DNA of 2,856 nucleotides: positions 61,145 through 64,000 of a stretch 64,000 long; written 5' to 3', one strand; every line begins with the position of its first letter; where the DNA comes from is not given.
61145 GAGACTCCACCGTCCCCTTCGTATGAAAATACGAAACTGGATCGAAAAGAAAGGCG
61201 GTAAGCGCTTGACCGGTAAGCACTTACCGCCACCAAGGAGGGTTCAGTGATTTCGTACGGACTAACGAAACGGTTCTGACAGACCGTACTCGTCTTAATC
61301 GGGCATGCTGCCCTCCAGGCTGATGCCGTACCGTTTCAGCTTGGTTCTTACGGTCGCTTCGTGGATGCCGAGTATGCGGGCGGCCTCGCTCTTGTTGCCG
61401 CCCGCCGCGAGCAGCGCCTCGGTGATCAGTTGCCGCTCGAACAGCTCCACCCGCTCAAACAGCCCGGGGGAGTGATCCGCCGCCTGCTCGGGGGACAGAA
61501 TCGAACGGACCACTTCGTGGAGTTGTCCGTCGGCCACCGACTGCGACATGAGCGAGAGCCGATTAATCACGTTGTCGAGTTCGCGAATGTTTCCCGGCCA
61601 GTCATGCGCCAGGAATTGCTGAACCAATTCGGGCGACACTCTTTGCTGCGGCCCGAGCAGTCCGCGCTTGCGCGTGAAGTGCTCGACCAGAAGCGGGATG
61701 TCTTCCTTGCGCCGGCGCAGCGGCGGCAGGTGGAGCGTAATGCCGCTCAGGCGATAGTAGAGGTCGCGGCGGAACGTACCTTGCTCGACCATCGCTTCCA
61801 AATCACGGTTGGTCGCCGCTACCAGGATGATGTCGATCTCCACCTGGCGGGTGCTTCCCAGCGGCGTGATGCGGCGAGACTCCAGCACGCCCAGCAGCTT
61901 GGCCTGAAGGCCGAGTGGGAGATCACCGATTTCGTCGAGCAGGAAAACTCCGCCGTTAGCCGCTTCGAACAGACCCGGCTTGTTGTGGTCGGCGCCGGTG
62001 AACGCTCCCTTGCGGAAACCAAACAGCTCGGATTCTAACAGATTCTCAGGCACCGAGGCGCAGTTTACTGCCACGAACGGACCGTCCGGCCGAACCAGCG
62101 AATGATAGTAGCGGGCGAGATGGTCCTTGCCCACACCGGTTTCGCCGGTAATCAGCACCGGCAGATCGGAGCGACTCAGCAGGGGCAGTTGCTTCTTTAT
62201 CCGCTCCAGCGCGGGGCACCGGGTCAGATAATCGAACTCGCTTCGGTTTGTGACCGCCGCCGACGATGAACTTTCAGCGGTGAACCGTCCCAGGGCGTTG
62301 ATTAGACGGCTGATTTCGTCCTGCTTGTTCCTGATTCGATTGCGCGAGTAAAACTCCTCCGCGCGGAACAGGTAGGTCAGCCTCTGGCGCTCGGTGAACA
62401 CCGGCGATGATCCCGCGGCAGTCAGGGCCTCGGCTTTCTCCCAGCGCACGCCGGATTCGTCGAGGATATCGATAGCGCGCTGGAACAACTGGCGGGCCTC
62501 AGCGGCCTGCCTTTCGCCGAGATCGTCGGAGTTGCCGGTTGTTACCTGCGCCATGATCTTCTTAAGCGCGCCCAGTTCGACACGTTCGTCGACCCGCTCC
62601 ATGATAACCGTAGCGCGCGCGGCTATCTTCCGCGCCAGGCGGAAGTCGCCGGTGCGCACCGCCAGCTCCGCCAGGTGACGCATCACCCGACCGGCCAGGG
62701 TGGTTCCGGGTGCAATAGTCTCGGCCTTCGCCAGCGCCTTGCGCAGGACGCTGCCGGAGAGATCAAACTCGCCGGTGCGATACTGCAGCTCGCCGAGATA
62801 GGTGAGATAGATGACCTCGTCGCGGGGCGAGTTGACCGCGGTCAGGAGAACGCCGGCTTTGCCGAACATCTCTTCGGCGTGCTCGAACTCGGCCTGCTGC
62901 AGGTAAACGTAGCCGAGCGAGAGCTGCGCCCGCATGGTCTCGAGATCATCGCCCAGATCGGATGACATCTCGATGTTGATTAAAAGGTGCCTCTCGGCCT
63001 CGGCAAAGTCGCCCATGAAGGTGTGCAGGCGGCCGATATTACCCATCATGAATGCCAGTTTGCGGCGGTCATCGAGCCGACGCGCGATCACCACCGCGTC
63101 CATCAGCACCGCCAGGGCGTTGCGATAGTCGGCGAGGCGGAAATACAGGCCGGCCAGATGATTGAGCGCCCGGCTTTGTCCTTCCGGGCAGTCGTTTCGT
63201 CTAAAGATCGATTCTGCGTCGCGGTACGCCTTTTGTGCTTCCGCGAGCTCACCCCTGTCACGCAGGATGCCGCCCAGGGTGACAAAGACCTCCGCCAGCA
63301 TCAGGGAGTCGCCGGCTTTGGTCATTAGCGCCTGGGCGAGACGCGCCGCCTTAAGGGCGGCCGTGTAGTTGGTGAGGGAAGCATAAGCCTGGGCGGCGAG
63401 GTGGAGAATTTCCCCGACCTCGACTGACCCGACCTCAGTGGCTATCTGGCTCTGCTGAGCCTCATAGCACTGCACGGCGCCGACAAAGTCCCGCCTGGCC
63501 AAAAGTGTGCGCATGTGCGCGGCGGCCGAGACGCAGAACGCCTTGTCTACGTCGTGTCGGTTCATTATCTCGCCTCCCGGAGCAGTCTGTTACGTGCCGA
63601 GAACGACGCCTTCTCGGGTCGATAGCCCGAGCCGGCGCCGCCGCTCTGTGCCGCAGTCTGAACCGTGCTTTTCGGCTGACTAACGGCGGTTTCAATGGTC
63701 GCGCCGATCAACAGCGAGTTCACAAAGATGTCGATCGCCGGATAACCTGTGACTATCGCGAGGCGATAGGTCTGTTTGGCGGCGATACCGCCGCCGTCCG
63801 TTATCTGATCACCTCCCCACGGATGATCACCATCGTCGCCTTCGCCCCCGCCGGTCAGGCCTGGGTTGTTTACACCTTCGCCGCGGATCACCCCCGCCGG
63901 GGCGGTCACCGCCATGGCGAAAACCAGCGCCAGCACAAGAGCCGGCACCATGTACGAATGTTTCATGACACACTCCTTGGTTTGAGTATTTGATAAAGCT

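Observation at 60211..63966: Self-contained module: secreted small protein + TPR sigma-54 activator, then a sigma-54 promoter, then an orphan BMC shell-domain fusion protein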

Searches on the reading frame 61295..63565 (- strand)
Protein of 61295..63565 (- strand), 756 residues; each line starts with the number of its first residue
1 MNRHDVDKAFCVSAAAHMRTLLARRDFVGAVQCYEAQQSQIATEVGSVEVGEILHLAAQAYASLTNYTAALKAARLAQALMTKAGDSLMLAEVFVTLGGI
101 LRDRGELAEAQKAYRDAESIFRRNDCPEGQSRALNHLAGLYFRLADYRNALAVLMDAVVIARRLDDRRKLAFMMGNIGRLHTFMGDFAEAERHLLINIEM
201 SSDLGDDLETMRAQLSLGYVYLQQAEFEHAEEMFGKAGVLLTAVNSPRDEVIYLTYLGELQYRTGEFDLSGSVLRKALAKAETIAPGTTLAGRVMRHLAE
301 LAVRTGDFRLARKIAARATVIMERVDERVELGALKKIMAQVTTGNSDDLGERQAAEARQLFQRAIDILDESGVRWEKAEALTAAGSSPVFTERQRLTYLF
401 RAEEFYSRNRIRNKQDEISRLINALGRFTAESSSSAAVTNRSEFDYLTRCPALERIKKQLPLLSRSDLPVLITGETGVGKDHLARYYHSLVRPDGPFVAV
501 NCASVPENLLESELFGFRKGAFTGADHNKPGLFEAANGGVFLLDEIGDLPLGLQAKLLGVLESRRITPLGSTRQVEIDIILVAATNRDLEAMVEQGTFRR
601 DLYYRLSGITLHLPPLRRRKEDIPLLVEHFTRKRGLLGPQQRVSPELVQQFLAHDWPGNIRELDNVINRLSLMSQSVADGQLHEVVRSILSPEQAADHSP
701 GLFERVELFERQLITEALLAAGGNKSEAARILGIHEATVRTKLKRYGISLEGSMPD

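Call 3: search_protein_families(library=pfam, proteins=[window:61295-63565:-], max_evalue=0.01)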
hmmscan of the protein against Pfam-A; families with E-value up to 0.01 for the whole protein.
window:61295-63565:- (756 aa): 21 families
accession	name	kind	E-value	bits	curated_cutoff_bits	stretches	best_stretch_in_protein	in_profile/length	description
PF00158.32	Sigma54_activat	-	2.9e-60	203.2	20.2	1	449-611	4-167/168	Sigma-54 interaction domain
PF13424.12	TPR_12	-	4.2e-26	91.4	30.1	4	131-194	3-68/77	Tetratricopeptide repeat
PF14532.12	Sigma54_activ_2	-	1.2e-21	77.8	25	1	449-616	3-138/138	Sigma-54 interaction domain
PF25601.1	AAA_lid_14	-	1.2e-16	60.8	27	1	617-676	1-62/87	AAA+ ATPase lid domain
PF17874.7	TPR_MalT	-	8.5e-13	48.7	45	2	51-237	1-187/336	MalT-like TPR region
PF02954.25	HTH_8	-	9.7e-13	48.1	22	1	706-746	2-42/42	Bacterial regulatory protein, Fis family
PF07719.23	TPR_2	-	2e-10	40.4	27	0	91-122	1-32/34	Tetratricopeptide repeat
PF13181.12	TPR_8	-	4.1e-09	36.3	25.7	0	132-158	2-28/34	Tetratricopeptide repeat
PF07728.20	AAA_5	-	2.8e-07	31.1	22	1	469-587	1-123/139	AAA domain (dynein-related subfamily)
PF24885.1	TPR_NPHP3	-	3.8e-06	26.9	100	1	72-161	80-171/239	Nephrocystin-3 TPR domain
PF13374.12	TPR_10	-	5.6e-06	26.6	27.5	0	133-164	4-35/42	Tetratricopeptide repeat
PF13556.12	HTH_30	-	6.3e-05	23.1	27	1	716-745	6-35/59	PucR C-terminal helix-turn-helix domain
PF18024.7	HTH_50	-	0.00013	22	27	1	702-749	4-50/50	Helix-turn-helix domain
PF14938.12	SNAP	-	0.00061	19.8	25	1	29-153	53-177/282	Soluble NSF attachment protein, SNAP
PF00515.34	TPR_1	-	0.00063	19.9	27.8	0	213-237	3-27/34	Tetratricopeptide repeat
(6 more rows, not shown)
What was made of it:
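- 61295..63565 (-): Sigma-54 enhancer-binding protein, 756 aa. N-terminal TPR sensor domain (~aa 30-400), AAA+ sigma-54 interaction domain with GAFTGA, AAA lid, C-terminal Fis-type HTH. No receiver domain. Pfam in call 3.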

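Call 4: search_protein_families(library=ncbifam, proteins=[window:61295-63565:-], max_evalue=0.01)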
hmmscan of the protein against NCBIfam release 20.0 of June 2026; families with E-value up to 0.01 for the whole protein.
window:61295-63565:- (756 aa): 38 families (the best 25 are shown)
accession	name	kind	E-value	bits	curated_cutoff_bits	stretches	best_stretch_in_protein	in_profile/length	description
NF041552.1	TF_PrdR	equivalog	1.6e-86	290.9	795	1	459-747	282-577/577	sigma-54 dependent transcriptional regulator PrdR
NF003451.0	PRK05022.1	equivalog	1.1e-84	285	476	1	423-748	166-510/512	nitric oxide reductase transcriptional regulator NorR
TIGR01818.1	ntrC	equivalog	3e-82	276.9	558.6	2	430-675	119-368/463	nitrogen regulation protein NR(I)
NF038308.1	RNA_repair_RtcR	equivalog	4.3e-82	276.7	650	1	416-746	155-516/530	RNA repair transcriptional activator RtcR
NF008469.0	PRK11361.1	equivalog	8.7e-82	275.2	714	1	445-749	144-457/461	acetoacetate metabolism transcriptional regulator AtoC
TIGR02329.1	propionate_PrpR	equivalog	6.5e-80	269.2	499.2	1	405-744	169-525/526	propionate catabolism operon regulatory protein PrpR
TIGR02915.1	PEP_resp_reg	equivalog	6.7e-79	265.8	502.6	1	445-748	140-444/445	PEP-CTERM-box response regulator transcription factor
TIGR01817.1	nifA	equivalog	2e-78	264.5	528.85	1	442-676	194-430/534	nif-specific transcriptional activator NifA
NF050807.1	TransRegFlbDCaul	equivalog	1.4e-77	261.5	750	1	437-746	112-438/454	sigma-54-dependent transcriptional regulator FlbD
NF011953.0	PRK15424.1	equivalog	2.7e-76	257.3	703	1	405-745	179-533/538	propionate catabolism operon regulatory protein PrpR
NF011695.0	PRK15115.1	equivalog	3.9e-74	250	763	1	433-744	124-434/445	two-component system response regulator GlrR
NF007689.0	PRK10365.1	equivalog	1.4e-69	235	760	1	423-745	119-441/441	sigma-54-dependent response regulator transcription factor ZraR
NF049963.1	RespRegFlgRCampy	domain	8.4e-69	232.5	750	1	426-747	116-428/429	fla regulon two-component system response regulator FlgR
TIGR02974.1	phageshock_pspF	equivalog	4.4e-68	230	443.55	1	451-686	6-244/336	phage shock protein operon transcriptional activator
NF011958.0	PRK15429.1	equivalog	1.3e-67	229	830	1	441-749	375-687/692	formate hydrogenlyase transcriptional activator FlhA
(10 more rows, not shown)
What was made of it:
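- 61295..63565 (-): NCBIfam matches only generic EBP models, all below their cut-offs (call 4).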

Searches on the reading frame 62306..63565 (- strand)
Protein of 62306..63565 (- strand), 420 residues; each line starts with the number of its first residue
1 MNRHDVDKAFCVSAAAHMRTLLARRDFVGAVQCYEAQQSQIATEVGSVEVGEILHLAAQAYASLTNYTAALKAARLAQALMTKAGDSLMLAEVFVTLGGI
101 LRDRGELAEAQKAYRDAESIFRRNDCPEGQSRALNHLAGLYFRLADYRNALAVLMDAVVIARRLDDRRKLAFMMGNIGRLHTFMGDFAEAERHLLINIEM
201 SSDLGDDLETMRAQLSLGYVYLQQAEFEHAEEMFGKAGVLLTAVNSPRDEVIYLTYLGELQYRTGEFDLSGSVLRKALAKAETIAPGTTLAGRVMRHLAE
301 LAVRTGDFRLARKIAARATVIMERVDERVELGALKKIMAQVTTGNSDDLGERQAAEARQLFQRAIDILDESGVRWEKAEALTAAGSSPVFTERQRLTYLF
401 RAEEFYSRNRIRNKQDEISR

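Call 74: find_related_loci(query=A7, collection=metagenome_contigs, flank=5000)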
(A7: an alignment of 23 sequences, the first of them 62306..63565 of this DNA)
Query A7 (420 aa) in metagenome_contigs; peptide patterns used: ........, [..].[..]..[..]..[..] (x = any residue, [..] = any of these).
276 stretches matched a pattern; 98 encode a relative of the query (tblastn E <= 1e-3); the best 80 are kept; 80 distinct loci.
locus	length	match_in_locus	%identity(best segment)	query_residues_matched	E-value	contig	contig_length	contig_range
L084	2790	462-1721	81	1-420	0e+0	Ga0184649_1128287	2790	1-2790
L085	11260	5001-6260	79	1-420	0e+0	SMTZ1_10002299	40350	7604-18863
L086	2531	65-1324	77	1-420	0e+0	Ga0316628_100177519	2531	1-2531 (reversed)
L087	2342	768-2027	78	1-420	0e+0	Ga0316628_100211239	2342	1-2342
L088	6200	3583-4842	78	1-420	0e+0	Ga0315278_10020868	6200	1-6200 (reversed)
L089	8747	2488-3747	77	1-420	0e+0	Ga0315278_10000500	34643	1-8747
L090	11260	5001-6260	77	1-420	0e+0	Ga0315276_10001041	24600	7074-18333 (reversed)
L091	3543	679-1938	76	1-420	0e+0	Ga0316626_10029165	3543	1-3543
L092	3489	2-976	77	96-420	3e-169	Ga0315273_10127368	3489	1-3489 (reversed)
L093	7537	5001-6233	58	3-420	1e-159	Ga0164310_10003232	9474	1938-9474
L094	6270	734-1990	59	1-420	8e-153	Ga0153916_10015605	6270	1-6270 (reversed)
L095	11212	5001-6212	59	10-420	7e-151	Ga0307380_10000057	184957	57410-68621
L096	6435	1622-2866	57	1-420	1e-146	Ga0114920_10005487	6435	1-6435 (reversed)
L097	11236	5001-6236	55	2-420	5e-145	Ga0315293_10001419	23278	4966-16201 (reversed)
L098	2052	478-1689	58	10-420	6e-155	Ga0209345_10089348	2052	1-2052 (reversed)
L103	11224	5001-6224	55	2-420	2e-137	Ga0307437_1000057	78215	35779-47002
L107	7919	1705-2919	51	9-420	1e-130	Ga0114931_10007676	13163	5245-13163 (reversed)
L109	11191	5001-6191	52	17-420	4e-128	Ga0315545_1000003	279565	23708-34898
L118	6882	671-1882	52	10-420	4e-124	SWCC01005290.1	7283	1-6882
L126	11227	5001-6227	54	5-420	4e-121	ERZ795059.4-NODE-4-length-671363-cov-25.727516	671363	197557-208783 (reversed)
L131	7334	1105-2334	49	8-418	1e-118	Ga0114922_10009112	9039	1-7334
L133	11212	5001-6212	50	8-418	7e-118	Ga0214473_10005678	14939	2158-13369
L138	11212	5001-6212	47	8-418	1e-116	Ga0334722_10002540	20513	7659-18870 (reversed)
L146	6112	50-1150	49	48-420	2e-104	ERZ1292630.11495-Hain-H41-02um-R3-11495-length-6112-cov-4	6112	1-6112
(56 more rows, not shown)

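Call 81: search_protein_families(library=pfam, proteins=[L133:7843-9855:+, L138:7869-9938:+, L103:8185-10590:-, L126:7676-8569:-, L118:4330-5787:+, L146:3018-4247:+, L107:4478-4933:+, L109:9383-10804:+, L131:4340-5110:-, L103:7594-8052:-], max_evalue=0.001)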
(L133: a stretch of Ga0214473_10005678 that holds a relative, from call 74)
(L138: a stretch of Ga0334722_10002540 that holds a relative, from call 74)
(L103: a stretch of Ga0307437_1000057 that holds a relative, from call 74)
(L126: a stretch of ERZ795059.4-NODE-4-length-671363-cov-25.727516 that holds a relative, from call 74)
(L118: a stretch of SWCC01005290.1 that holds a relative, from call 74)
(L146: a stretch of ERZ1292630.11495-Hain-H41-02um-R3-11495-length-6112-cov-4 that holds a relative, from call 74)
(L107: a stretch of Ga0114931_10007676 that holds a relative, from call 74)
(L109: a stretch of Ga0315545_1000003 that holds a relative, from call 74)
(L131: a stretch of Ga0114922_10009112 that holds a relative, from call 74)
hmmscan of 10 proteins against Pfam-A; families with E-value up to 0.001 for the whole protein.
L133:7843-9855:+ (670 aa): 2 families
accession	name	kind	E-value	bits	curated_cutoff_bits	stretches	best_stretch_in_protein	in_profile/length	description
PF13520.12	AA_permease_2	-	6.9e-22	78.4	27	1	82-460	31-405/427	Amino acid permease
PF00324.27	AA_permease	-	1e-14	54.5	24.6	1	79-466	27-428/470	Amino acid permease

L138:7869-9938:+ (689 aa): 2 families
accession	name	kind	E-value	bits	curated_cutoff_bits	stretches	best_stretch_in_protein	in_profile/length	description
PF13520.12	AA_permease_2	-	3.2e-19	69.6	27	1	106-476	39-405/427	Amino acid permease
PF00324.27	AA_permease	-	2.8e-12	46.5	24.6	1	98-484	27-427/470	Amino acid permease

L103:8185-10590:- (801 aa): 3 families
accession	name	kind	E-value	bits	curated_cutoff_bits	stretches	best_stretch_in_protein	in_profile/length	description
PF18939.6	DUF5686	-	4.5e-54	184.4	39.2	2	138-408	1-287/669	Family of unknown function (DUF5686)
PF13715.12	CarbopepD_reg_2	-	2.4e-12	47.2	32.2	1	42-104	1-64/88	CarboxypepD_reg-like domain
PF13620.12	CarboxypepD_reg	-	4.1e-11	43.5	32.3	1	42-106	2-73/82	Carboxypeptidase regulatory-like domain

L126:7676-8569:- (297 aa): 0 families

L118:4330-5787:+ (485 aa): 1 family
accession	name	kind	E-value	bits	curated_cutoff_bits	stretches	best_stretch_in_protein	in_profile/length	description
PF00474.23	SSF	-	3.7e-80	270.2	22.8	1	36-440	1-406/406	Sodium:solute symporter family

L146:3018-4247:+ (409 aa): 0 families

L107:4478-4933:+ (151 aa): 0 families

L109:9383-10804:+ (473 aa): 11 families
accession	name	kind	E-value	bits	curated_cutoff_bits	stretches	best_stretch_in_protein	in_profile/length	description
PF00158.32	Sigma54_activat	-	1.6e-72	243.1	20.2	1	146-311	2-167/168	Sigma-54 interaction domain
PF00072.30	Response_reg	-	1.5e-27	96.4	30.2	1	8-116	1-110/111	Response regulator receiver domain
PF14532.12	Sigma54_activ_2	-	7e-24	85.1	25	1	146-316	1-138/138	Sigma-54 interaction domain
PF25601.1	AAA_lid_14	-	1.1e-21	76.8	27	1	317-379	1-63/87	AAA+ ATPase lid domain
PF02954.25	HTH_8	-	2.9e-11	43.4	22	1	427-467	2-42/42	Bacterial regulatory protein, Fis family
PF07728.20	AAA_5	-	9.3e-07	29.4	22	1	169-288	2-124/139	AAA domain (dynein-related subfamily)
PF07724.20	AAA_2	-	1.1e-06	29.2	27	1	167-296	4-134/166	AAA domain (Cdc48 subfamily)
PF00004.35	AAA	-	6.6e-05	23.8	21.2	1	169-287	1-110/131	ATPase family associated with various cellular activities (AAA)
PF01078.27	Mg_chelatase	-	0.00036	20.4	20.3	0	224-286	93-157/207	Magnesium chelatase, subunit ChlI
PF00493.29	MCM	-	0.00046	19.8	23.3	1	164-287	55-173/224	MCM P-loop domain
PF24471.1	KH_DEAH11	-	0.00059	19.9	27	0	124-165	28-69/70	DEAH11-like, KH-domain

L131:4340-5110:- (256 aa): 0 families

L103:7594-8052:- (152 aa): 0 families

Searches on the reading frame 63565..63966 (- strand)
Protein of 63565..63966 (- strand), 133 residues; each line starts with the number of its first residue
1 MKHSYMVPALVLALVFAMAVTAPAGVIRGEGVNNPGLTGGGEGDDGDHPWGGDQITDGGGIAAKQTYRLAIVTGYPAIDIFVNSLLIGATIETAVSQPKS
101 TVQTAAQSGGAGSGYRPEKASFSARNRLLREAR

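Call 3: search_protein_families(library=pfam, proteins=[window:63565-63966:-], max_evalue=0.01)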
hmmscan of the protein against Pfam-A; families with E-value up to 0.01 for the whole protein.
window:63565-63966:- (133 aa): 0 families

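Call 4: search_protein_families(library=ncbifam, proteins=[window:63565-63966:-], max_evalue=0.01)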
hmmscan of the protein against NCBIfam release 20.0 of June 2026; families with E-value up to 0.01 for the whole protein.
window:63565-63966:- (133 aa): 0 families
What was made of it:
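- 63565..63966 (-): Small protein, 133 aa. Signal-peptide-like N-terminus, acidic/Gly stretch, invariant [DE]HPWGG[DE] motif, TG-x3-[ILV]-D amphipathic segment, disordered tail. Its stop codon overlaps the EBP start (TAATG). No Pfam or NCBIfam hit (calls 3, 4).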
